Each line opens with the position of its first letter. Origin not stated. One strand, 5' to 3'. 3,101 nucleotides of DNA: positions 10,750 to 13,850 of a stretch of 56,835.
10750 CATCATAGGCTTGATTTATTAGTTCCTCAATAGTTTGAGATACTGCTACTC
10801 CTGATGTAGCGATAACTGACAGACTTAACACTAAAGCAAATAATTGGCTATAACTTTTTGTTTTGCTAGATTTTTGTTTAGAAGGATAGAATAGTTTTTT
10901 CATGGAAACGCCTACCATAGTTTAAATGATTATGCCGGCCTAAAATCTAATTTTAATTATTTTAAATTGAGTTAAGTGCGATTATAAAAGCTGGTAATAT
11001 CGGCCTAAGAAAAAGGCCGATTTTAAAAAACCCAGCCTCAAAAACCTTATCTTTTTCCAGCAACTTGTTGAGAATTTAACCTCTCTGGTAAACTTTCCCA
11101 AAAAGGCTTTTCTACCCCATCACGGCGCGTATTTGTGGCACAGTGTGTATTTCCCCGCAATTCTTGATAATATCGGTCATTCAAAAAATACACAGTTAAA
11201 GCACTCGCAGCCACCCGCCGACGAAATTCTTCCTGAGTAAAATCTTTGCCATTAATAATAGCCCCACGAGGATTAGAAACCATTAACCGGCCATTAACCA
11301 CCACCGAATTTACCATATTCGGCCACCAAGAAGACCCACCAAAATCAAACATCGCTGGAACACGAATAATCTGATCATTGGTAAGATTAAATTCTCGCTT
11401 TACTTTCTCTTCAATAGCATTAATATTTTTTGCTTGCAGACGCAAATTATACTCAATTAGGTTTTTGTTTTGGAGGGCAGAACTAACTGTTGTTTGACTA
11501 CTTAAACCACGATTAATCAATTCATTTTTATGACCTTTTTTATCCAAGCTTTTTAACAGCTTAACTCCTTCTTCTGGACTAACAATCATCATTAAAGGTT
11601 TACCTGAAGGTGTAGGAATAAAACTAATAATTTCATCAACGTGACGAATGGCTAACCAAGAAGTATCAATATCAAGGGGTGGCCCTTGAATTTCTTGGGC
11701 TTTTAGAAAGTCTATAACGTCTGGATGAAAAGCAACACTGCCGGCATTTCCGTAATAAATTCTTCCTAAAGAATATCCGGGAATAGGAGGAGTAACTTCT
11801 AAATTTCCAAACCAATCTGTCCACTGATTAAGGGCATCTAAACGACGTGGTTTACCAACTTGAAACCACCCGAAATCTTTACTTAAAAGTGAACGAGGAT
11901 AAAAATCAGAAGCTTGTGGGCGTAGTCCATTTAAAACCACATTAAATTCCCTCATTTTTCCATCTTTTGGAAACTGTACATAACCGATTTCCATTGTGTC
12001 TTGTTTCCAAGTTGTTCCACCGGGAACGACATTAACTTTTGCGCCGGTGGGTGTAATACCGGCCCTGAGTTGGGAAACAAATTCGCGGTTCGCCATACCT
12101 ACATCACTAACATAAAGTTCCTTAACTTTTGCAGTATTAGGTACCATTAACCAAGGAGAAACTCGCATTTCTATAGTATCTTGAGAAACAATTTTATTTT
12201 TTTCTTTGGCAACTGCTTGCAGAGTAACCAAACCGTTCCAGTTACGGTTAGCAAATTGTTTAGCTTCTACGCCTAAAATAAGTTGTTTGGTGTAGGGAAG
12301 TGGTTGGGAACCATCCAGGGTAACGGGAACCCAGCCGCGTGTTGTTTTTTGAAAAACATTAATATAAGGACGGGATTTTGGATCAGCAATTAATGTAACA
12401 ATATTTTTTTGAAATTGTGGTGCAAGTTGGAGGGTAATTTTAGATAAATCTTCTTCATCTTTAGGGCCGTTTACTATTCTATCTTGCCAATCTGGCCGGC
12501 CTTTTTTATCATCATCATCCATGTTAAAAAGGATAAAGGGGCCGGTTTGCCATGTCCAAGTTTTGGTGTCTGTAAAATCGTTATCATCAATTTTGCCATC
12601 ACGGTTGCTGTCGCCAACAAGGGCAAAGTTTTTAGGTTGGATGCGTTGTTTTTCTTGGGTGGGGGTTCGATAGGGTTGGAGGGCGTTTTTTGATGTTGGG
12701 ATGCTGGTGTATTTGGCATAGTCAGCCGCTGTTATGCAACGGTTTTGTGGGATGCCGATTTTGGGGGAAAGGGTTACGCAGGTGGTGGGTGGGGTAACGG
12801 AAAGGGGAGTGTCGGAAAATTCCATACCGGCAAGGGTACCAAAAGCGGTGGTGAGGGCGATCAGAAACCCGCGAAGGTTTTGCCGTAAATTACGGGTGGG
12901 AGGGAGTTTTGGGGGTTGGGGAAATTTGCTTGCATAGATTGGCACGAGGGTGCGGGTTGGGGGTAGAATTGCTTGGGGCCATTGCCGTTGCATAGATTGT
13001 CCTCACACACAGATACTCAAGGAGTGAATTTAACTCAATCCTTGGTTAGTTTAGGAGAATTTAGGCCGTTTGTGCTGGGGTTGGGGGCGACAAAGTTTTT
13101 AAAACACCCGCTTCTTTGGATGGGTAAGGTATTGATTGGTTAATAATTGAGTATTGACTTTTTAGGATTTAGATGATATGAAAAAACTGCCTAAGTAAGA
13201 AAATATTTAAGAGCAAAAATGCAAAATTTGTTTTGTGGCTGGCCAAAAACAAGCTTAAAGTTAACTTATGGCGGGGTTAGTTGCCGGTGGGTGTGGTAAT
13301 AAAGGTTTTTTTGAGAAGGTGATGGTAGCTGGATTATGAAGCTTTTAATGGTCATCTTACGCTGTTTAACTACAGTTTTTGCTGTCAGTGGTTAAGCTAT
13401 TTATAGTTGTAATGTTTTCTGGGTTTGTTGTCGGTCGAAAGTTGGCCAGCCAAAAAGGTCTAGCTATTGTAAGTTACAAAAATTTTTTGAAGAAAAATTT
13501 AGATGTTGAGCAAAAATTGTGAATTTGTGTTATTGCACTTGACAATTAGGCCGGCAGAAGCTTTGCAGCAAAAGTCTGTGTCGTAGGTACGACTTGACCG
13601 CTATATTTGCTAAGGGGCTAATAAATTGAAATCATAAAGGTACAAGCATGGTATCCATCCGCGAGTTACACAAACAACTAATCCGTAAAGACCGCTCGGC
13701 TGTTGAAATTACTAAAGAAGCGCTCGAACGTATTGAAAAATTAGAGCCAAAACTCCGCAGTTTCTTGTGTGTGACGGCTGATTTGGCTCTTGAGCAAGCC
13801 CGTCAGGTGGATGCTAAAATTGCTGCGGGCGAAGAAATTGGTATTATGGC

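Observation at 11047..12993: Vertebrate-type protein-arginine deiminase homologue with an apparent secretion signal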

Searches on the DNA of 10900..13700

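Call 48: search_rna_families(source=window, start=10900, end=13700, threshold=evalue, max_evalue=1)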
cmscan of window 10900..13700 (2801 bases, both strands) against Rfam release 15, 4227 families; matches with E-value up to 1: 0.
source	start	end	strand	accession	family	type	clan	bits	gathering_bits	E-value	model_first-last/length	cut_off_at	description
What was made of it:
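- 12994..13083 (-): Conserved 5' leader/promoter-proximal block of about 90 nt. No Rfam match (call 48).
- Tried and rejected: Rfam found nothing in 10900-13700, including the conserved 5' leader (call 48).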
